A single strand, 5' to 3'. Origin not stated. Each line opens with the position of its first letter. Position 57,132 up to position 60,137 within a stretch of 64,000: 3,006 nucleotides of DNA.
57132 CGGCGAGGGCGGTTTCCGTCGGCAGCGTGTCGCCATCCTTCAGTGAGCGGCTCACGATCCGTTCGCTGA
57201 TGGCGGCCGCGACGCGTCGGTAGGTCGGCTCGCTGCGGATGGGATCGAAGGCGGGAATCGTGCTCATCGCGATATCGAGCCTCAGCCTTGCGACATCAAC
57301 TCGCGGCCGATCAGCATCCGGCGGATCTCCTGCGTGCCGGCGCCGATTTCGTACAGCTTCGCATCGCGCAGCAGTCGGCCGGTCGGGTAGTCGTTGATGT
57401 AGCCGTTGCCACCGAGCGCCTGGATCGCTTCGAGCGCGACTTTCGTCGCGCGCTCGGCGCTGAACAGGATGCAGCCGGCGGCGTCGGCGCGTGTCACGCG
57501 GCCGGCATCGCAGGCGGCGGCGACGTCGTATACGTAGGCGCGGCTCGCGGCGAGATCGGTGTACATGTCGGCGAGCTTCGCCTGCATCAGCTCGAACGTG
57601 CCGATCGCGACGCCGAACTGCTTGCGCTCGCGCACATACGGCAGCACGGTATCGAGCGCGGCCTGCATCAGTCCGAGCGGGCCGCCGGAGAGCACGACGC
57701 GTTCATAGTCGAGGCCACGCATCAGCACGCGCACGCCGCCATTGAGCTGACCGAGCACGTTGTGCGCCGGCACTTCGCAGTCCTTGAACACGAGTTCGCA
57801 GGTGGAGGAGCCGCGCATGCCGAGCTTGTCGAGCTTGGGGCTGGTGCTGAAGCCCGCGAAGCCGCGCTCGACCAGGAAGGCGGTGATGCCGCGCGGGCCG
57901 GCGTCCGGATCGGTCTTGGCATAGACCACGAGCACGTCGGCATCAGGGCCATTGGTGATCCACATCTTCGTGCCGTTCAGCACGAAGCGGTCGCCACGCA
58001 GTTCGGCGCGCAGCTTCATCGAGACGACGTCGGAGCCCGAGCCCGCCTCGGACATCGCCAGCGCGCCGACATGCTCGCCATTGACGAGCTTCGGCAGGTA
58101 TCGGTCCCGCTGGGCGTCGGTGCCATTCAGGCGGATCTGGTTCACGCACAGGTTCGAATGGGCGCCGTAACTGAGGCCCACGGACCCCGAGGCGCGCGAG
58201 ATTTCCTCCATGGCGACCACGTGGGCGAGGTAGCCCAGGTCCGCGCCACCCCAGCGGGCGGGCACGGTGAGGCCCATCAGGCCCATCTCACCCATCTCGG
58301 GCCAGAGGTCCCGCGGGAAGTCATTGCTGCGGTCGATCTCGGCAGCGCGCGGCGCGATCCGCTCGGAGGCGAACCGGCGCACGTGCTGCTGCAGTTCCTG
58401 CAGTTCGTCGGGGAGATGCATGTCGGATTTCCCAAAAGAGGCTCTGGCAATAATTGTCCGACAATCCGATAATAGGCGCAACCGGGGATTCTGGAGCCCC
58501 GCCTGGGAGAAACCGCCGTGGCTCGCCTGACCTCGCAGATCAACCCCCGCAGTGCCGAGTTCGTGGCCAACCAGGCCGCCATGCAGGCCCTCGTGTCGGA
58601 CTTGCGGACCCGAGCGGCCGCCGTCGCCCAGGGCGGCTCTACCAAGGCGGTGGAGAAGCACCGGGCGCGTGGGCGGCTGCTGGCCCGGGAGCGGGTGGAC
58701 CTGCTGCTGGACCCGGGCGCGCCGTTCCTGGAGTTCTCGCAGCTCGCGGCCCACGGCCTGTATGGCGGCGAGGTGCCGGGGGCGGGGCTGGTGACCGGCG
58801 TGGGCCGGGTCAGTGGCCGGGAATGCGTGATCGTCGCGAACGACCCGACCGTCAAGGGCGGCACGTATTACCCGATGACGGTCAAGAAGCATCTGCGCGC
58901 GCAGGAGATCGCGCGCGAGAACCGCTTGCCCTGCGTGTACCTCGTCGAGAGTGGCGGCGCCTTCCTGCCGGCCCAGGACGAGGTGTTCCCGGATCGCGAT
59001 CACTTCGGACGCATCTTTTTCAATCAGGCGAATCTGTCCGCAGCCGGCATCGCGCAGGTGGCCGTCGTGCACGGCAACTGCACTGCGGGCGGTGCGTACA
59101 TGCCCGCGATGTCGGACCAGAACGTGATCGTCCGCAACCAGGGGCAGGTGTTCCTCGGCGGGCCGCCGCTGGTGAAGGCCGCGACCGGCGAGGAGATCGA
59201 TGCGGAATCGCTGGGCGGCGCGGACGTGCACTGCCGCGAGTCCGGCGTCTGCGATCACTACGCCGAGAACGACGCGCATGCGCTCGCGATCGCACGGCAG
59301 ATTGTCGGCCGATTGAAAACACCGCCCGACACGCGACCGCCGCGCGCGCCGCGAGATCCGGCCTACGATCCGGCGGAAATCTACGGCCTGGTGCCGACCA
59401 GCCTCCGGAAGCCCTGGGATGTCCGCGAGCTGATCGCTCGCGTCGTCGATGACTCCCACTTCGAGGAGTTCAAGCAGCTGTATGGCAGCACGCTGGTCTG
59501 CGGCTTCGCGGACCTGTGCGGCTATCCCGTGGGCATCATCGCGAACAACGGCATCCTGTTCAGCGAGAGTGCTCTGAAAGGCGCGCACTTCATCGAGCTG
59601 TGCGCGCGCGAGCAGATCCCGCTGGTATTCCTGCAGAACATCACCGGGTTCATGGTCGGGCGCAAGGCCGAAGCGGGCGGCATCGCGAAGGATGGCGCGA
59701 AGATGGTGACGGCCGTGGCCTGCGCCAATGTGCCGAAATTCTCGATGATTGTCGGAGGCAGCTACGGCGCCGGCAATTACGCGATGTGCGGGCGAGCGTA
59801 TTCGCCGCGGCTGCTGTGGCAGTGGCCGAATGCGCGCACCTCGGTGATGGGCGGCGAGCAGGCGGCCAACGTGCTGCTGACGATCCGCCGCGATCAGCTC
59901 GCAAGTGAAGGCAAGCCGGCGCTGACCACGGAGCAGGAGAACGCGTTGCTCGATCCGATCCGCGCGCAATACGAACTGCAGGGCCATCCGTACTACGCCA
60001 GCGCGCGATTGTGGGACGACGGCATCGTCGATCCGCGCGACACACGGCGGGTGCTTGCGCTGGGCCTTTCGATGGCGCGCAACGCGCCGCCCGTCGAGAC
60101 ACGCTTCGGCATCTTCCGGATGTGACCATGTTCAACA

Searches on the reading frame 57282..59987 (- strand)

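Call 38: search_protein_families(library=ncbifam, proteins=[window:57282-59987:-], max_evalue=1e-15)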
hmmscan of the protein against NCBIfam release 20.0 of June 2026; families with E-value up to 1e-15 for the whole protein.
window:57282-59987:- (901 aa): 20 families
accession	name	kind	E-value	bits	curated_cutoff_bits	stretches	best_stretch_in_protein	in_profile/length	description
NF042972.1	AcrlCoAredClosAcrC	equivalog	8.2e-100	334.1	640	1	522-898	2-377/378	acryloyl-CoA reductase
NF045552.1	GlutCoADH_Des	equivalog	1.4e-88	297.7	470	1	523-894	3-376/387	glutaryl-CoA dehydrogenase Acd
NF058590.1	AcCoDHFadEBacil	equivalog_domain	7.6e-80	269.1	600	1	525-899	21-412/586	acyl-CoA dehydrogenase FadE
NF045652.1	ProlPCPDhRedW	equivalog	5.7e-79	265.6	650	1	528-897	3-373/376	L-prolyl-[peptidyl-carrier protein] dehydrogenase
NF043006.1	CyhCrbnylCoADH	equivalog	1.9e-76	257.6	650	1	527-899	6-377/380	cyclohexane-1-carbonyl-CoA dehydrogenase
NF053553.1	prodigi_MBC_PigA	equivalog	1.4e-75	254.8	500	1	522-897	2-379/381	prodigiosin MBC biosynthesis dehydrogenase PigA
NF042439.1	SulpropCoADesulf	equivalog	8.6e-70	235.4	600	1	533-898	1-371/379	3-sulfinopropanoyl-CoA desulfinase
TIGR03207.1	cyc_hxne_CoA_dh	equivalog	1.1e-60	205.4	575.35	1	526-896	2-370/372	cyclohexanecarboxyl-CoA dehydrogenase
NF008997.0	PRK12341.1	equivalog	2.3e-55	188.2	537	1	530-898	10-377/382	acyl-CoA dehydrogenase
NF002885.1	PRK03354.1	equivalog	4.8e-49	167.4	540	1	524-898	4-374/378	crotonobetainyl-CoA dehydrogenase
NF052270.1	Staph_DH_FadE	equivalog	7.8e-44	150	600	1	530-899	26-395/400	acyl-CoA dehydrogenase FadE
TIGR03203.1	pimD_small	equivalog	2.7e-33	115.6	652.7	1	556-880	37-359/378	pimeloyl-CoA dehydrogenase small subunit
NF049984.1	Rv1679_FadE16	equivalog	3.6e-33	115.3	600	1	546-896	14-364/371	Rv1679 family acyl-CoA dehydrogenase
NF007000.1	PRK09463.1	subfamily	1.9e-25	89.4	600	1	552-863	68-398/726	acyl-CoA dehydrogenase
NF037942.1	ac_ACP_DH_MbtN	equivalog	2.6e-25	89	700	1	531-893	4-361/376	mycobactin biosynthesis acyl-ACP dehydrogenase MbtN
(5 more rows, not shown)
